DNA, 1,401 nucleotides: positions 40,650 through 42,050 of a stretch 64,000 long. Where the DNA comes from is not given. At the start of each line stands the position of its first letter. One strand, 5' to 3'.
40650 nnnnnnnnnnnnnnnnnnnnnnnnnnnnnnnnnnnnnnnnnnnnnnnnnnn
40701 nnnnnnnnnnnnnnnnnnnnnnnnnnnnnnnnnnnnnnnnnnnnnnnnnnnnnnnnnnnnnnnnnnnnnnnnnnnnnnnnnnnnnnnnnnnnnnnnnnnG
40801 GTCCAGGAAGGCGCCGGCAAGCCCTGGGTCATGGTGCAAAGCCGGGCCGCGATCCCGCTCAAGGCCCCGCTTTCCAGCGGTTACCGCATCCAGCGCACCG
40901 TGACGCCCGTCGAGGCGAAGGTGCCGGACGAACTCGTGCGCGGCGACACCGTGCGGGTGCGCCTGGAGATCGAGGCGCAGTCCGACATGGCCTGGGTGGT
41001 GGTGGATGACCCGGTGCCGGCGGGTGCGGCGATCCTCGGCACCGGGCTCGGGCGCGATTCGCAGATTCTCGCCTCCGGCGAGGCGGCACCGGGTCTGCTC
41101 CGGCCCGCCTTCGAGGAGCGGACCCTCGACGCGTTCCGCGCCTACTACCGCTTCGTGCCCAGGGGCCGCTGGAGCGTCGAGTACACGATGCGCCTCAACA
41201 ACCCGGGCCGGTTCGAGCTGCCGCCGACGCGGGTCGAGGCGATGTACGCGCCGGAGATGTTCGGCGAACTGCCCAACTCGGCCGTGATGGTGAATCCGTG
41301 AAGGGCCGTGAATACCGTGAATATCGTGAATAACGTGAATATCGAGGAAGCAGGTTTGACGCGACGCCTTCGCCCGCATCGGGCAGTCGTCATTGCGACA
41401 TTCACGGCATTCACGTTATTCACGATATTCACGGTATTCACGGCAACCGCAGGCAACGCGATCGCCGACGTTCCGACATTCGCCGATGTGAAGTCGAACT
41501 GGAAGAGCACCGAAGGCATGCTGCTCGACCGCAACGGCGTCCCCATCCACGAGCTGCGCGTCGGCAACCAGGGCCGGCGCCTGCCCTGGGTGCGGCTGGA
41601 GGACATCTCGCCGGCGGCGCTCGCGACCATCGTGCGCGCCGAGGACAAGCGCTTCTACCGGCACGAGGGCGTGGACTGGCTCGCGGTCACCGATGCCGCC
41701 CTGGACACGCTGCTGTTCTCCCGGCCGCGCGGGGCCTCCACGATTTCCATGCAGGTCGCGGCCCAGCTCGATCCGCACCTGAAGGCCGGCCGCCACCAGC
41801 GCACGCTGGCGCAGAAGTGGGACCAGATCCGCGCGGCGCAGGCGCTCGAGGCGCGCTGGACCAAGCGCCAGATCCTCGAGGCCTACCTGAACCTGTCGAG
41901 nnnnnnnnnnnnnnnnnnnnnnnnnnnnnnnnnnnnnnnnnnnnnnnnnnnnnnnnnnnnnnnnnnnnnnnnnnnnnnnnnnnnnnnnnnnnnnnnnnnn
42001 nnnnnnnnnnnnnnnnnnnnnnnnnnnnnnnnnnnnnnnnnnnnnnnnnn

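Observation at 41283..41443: Perfect 35-bp inverted repeat of 9-bp tandem units straddling the yfhM stop and the pbpC start, with one arm coding for the PbpC membrane anchor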

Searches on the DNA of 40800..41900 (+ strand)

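Call 17: search_rna_families(source=window, start=40800, end=41900, threshold=evalue, max_evalue=1)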
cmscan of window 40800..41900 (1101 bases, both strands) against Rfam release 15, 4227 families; matches with E-value up to 1: 3.
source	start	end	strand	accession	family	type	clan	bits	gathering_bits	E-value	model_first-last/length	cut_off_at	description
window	41306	41434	+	RF04059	MIR5020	Gene; miRNA;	-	26.5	73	0.008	1-109/109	no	MIR5020 microRNA precursor family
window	41858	41883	-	RF02117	FMR1-AS1_1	Gene; lncRNA;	-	16.1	40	0.55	30-56/56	no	FMR1 antisense RNA 1 conserved region 1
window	41731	41814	-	RF03018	RT-15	Gene; sRNA;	-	14.7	82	0.79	1-192/192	no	RT-15 RNA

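Call 81: search_dna_similar(query=window:41283-41460:+, collection=plasmids, mode=distant, max_evalue=0.001, max_rows=10)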
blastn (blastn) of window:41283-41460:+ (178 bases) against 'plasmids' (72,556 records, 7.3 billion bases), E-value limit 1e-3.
No match.
